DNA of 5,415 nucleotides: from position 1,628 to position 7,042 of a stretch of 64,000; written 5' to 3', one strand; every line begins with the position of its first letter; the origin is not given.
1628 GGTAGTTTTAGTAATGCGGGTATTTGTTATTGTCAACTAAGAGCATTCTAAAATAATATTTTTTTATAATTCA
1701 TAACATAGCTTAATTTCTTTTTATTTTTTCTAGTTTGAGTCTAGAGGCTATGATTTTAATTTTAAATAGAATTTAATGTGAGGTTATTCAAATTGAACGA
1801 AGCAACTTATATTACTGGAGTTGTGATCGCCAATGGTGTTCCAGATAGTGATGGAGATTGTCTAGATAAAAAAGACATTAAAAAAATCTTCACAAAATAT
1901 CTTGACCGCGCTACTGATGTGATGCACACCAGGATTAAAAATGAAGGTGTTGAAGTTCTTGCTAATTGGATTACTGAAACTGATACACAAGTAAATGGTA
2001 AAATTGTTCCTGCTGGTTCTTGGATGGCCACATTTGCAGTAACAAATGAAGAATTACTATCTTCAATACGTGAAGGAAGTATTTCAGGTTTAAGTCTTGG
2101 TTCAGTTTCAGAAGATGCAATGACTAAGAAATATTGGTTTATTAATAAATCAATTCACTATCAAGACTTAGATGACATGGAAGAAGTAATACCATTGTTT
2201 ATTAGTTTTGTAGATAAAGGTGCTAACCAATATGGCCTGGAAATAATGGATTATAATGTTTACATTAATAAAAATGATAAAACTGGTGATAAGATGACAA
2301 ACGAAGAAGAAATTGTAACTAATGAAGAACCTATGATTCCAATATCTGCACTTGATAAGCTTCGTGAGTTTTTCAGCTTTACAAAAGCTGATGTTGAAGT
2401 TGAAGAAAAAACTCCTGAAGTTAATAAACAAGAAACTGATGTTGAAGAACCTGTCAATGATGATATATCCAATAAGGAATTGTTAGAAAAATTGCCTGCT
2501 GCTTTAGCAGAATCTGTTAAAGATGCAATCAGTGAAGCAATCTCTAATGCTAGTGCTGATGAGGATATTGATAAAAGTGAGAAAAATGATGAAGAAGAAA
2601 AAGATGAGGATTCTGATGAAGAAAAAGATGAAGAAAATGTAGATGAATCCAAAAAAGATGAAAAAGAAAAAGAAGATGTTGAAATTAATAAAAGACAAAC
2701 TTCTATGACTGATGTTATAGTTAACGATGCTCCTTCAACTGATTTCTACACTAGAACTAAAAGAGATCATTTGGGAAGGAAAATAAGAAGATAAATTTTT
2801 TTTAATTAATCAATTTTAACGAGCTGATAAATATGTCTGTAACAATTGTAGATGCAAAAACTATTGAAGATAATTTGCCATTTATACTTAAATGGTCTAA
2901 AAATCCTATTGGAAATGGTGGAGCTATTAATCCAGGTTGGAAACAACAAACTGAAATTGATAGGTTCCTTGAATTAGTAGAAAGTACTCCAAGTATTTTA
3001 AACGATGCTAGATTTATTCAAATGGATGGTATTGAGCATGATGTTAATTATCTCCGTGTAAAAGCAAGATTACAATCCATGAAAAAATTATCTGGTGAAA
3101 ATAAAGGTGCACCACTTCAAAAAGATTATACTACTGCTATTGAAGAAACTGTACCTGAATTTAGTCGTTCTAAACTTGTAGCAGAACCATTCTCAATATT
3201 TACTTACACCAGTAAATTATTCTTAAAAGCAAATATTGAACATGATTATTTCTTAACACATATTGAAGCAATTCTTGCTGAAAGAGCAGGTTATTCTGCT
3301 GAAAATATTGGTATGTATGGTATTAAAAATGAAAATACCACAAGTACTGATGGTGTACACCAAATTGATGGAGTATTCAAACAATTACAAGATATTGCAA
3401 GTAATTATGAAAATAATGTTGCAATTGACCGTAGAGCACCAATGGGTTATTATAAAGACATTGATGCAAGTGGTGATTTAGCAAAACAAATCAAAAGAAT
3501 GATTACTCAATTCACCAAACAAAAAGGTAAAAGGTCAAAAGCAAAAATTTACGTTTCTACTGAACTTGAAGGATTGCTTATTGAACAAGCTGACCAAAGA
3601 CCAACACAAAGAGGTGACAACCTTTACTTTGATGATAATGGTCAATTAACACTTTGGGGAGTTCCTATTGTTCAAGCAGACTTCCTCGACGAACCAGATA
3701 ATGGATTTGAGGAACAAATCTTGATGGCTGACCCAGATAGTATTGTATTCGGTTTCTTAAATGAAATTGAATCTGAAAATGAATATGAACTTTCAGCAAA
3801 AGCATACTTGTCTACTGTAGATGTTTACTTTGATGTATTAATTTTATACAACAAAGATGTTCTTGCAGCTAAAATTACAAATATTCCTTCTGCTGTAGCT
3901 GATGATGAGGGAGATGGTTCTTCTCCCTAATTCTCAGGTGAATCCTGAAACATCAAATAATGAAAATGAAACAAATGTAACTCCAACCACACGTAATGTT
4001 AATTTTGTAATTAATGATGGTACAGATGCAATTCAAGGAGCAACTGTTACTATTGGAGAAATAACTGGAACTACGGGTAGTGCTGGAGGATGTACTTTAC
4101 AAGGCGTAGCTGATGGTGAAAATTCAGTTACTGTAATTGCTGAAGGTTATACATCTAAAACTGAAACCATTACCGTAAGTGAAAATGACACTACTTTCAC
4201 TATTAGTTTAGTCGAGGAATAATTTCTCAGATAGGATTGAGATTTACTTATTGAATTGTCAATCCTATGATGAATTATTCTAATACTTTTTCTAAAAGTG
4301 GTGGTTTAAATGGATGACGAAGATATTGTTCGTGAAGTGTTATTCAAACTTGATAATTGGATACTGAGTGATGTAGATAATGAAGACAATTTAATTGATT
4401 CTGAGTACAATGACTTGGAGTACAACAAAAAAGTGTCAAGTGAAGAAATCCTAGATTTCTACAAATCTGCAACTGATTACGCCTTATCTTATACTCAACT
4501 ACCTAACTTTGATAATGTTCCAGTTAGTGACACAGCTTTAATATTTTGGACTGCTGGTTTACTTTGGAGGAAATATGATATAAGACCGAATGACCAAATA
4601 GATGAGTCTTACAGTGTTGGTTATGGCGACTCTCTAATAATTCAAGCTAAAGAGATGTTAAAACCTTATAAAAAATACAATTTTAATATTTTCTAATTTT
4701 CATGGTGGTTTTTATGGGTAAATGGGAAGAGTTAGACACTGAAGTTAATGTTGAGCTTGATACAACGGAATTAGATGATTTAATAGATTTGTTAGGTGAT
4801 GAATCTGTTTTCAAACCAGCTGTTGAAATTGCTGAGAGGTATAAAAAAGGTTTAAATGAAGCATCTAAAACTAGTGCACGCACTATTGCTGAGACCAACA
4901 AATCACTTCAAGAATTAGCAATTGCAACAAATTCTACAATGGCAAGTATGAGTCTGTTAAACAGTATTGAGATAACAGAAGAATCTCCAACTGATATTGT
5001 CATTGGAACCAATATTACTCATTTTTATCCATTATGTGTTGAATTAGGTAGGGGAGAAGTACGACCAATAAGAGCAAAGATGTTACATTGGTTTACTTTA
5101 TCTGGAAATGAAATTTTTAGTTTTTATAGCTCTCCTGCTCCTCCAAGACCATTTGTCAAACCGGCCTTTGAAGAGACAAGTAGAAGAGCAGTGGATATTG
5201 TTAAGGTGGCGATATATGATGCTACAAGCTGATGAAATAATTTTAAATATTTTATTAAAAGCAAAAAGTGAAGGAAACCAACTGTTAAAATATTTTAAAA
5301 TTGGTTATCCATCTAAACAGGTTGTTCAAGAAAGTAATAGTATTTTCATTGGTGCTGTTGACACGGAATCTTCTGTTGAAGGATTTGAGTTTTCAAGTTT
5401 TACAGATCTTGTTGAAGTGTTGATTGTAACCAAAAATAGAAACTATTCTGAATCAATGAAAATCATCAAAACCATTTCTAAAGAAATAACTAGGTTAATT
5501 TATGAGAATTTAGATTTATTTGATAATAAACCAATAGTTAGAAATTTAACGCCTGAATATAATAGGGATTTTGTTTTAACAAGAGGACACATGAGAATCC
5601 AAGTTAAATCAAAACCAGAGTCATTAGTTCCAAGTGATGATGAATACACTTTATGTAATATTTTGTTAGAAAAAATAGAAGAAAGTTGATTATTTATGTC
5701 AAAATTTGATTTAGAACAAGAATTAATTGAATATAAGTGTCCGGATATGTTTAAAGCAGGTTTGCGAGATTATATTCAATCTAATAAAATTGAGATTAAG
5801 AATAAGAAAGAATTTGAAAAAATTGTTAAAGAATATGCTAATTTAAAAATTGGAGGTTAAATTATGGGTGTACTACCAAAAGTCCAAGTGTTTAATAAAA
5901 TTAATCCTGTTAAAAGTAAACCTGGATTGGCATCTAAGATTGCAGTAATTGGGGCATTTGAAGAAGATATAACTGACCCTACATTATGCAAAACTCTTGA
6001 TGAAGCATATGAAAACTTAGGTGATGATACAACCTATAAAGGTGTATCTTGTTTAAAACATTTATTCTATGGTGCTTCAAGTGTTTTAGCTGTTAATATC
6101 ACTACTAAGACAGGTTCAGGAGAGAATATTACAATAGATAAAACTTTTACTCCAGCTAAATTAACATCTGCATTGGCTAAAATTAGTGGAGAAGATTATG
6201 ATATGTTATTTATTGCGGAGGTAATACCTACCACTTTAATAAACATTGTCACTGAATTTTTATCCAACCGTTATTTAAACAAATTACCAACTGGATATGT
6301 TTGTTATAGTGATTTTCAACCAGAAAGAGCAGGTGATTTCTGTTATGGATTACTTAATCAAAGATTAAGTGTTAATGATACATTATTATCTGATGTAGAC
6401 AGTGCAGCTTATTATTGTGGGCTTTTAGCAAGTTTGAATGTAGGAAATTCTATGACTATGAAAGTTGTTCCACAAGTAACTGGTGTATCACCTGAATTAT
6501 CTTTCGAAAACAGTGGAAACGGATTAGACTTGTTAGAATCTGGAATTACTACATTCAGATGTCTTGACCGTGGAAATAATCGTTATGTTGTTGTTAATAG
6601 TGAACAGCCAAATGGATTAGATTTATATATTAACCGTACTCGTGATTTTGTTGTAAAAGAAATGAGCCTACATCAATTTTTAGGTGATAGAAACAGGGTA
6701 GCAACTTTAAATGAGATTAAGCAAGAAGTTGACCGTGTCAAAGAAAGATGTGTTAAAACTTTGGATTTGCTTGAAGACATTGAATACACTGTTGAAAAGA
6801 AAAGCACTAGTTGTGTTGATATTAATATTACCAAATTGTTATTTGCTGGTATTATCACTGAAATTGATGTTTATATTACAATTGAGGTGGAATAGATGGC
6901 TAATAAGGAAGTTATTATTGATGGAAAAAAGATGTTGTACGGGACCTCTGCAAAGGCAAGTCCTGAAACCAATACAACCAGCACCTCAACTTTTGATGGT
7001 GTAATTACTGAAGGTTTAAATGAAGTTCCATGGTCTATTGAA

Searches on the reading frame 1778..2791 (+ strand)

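Call 9: search_protein_families(library=pfam, proteins=[window:1778-2791:+], max_evalue=0.001)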
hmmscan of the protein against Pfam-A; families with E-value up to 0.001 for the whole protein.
window:1778-2791:+ (338 aa): 1 family
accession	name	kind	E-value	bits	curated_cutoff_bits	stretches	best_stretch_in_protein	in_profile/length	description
PF14550.11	Peptidase_S78_2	-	3.9e-17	62.9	24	1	8-113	11-124/126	Putative phage serine protease XkdF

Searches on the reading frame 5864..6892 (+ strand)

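Call 9: search_protein_families(library=pfam, proteins=[window:5864-6892:+], max_evalue=0.001)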
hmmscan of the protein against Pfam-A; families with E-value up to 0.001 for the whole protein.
window:5864-6892:+ (343 aa): 1 family
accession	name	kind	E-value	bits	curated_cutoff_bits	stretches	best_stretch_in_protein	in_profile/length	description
PF04984.19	Phage_sheath_1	-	0.00078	19.7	31.4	0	96-234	4-155/168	Phage tail sheath protein subtilisin-like domain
